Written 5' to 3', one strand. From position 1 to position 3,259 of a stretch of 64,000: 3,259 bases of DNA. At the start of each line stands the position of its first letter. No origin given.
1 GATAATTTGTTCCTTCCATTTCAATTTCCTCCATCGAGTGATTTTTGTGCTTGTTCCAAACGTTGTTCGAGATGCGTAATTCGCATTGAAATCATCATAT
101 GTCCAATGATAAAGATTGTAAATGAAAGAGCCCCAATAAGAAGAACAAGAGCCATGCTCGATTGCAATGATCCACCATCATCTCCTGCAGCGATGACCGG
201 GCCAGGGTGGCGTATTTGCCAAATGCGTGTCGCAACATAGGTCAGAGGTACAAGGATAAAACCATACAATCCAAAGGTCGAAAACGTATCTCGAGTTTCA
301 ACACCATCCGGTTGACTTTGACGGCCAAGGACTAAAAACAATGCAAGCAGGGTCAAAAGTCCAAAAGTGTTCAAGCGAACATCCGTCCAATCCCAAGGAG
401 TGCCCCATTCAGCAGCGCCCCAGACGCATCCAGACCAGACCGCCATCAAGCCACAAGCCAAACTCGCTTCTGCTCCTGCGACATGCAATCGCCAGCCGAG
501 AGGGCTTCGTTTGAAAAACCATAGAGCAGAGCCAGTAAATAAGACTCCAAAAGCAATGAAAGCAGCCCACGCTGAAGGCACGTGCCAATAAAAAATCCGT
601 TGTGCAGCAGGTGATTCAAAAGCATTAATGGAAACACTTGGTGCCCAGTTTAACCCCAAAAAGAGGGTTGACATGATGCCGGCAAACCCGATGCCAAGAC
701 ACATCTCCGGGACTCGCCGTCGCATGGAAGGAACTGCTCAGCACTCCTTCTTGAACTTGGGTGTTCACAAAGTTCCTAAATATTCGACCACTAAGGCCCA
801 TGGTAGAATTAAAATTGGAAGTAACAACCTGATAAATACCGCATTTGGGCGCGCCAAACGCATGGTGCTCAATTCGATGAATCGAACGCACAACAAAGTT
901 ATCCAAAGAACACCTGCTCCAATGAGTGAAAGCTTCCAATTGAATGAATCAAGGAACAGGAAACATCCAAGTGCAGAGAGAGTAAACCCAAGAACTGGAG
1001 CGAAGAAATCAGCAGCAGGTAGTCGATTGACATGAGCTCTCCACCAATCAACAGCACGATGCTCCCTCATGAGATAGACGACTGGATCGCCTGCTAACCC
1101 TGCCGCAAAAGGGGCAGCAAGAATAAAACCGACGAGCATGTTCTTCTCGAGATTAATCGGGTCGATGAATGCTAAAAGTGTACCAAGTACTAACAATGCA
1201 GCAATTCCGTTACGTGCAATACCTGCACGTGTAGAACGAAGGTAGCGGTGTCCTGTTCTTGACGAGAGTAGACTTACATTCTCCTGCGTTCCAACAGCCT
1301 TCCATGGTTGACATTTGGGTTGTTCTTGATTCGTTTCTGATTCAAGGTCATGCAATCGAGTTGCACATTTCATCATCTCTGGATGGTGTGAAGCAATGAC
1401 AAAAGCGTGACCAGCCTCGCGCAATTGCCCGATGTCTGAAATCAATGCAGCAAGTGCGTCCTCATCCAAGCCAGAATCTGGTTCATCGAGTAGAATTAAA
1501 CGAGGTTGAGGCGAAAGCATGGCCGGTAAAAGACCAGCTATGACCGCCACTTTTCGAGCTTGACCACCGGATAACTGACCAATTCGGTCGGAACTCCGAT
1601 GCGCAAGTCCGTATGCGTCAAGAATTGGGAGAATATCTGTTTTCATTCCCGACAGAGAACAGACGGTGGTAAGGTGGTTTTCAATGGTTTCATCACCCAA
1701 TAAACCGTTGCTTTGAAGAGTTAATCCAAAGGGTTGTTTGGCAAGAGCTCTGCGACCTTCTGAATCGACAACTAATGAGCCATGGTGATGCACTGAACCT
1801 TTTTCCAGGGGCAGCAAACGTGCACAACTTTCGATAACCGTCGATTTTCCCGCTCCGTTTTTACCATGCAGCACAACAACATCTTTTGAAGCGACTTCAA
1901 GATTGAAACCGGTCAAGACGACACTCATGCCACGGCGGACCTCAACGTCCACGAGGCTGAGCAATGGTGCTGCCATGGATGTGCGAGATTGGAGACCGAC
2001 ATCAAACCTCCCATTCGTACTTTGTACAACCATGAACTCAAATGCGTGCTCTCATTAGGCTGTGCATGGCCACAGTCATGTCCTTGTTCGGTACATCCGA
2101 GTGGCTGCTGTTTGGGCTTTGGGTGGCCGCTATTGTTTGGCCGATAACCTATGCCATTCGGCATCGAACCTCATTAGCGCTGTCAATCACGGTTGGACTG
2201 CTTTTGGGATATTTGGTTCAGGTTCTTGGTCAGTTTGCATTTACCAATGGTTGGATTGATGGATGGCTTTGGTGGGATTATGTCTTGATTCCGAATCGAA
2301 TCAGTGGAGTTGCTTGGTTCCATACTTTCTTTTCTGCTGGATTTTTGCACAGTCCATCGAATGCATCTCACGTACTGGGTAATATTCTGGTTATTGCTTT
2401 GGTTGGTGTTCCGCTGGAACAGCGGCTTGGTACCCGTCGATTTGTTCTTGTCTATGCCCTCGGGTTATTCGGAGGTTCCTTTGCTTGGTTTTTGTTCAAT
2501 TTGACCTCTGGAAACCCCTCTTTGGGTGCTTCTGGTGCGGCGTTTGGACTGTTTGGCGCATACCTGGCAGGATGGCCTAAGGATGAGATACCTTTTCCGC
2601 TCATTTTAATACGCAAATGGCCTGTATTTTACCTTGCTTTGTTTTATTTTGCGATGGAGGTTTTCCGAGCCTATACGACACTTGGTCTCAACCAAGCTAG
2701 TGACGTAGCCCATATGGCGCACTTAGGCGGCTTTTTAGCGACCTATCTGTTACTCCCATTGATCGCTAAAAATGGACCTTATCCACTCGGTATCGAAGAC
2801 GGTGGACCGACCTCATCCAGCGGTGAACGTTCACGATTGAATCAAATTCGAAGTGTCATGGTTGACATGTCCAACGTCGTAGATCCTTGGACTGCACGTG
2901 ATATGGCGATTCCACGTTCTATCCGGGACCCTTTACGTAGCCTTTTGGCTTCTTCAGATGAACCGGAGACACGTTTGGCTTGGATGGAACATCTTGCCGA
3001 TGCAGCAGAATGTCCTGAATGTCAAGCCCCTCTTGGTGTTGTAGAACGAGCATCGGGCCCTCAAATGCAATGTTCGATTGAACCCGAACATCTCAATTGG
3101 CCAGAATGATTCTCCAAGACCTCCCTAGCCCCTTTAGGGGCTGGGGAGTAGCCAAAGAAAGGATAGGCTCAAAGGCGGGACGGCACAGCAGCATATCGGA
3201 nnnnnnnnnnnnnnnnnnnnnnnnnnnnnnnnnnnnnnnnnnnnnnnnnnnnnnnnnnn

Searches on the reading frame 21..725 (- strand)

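Call 89: search_protein_families(library=pfam, proteins=[window:21-725:-], max_evalue=0.001)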
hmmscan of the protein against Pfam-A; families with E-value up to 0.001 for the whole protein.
window:21-725:- (234 aa): 1 family
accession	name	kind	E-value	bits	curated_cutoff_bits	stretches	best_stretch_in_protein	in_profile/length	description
PF01578.25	Cytochrom_C_asm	-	1e-06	29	29.9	1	25-170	52-208/212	Cytochrome C assembly protein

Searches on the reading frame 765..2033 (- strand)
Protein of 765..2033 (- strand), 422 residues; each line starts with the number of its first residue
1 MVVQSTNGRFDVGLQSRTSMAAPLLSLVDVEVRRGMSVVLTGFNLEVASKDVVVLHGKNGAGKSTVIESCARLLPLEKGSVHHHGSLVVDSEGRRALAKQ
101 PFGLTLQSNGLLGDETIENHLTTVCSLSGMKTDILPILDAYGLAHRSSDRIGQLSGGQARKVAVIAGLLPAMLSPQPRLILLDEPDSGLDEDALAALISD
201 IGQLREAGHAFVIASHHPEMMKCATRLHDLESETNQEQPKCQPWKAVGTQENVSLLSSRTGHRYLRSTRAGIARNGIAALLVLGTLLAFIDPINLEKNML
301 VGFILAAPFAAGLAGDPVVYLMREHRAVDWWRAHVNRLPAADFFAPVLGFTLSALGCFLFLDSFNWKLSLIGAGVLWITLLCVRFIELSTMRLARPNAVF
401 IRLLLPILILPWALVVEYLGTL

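Call 89: search_protein_families(library=pfam, proteins=[window:765-2033:-], max_evalue=0.001)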
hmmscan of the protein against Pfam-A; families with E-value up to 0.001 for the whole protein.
window:765-2033:- (422 aa): 5 families
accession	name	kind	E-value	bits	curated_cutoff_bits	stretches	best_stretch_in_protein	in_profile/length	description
PF00005.33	ABC_tran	-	3.8e-17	63.6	25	1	41-186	2-136/137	ABC transporter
PF13304.12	AAA_21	-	1.9e-09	38.5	27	1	152-221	236-303/304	AAA domain, putative AbiEii toxin, Type IV TA system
PF02463.25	SMC_N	-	5e-09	36.4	40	1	49-235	23-216/220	RecF/RecN/SMC N terminal domain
PF13401.12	AAA_22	-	0.00021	22.1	27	1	50-203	5-109/130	AAA domain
PF13558.12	SbcC_Walker_B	-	0.00035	21.2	27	0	145-198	24-85/90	SbcC/RAD50-like, Walker B motif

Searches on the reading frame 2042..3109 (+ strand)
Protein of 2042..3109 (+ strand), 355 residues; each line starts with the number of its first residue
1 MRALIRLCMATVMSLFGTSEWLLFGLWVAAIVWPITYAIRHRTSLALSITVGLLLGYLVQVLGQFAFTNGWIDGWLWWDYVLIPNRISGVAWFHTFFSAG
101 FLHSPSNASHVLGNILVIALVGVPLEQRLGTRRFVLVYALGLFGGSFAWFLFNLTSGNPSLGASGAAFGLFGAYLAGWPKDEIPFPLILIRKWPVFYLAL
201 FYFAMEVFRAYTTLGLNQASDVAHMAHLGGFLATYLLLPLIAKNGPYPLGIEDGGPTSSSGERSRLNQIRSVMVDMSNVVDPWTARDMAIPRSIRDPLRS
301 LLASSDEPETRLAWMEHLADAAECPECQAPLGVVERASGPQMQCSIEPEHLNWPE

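Call 12: search_protein_families(library=pfam, proteins=[window:2042-3109:+], max_evalue=0.01)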
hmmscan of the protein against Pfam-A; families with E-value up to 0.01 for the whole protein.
window:2042-3109:+ (355 aa): 1 family
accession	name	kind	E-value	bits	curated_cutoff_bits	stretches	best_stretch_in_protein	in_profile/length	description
PF01694.28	Rhomboid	-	5e-21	75.8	22.6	1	94-241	5-140/143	Rhomboid domain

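Call 69: search_protein_families(library=ncbifam, proteins=[window:2042-3109:+], max_evalue=1)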
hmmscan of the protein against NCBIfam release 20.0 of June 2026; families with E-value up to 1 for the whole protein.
window:2042-3109:+ (355 aa): 0 families

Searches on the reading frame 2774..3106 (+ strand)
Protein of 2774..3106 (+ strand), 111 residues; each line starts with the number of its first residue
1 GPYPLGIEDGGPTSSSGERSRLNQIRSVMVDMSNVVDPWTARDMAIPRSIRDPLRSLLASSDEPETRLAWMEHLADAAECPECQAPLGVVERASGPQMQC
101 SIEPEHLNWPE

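Call 84: search_protein_families(library=pfam, proteins=[window:2774-3106:+], max_evalue=10)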
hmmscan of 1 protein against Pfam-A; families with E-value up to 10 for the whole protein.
seq(111 aa): 2 families
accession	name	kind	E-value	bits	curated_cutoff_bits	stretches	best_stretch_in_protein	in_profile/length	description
PF14823.11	Sirohm_synth_C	-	0.012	15.6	24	1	50-83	14-47/68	Sirohaem biosynthesis protein C-terminal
PF13453.11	Zn_ribbon_TFIIB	-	0.26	11.2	22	1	80-100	2-22/41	Transcription factor zinc-finger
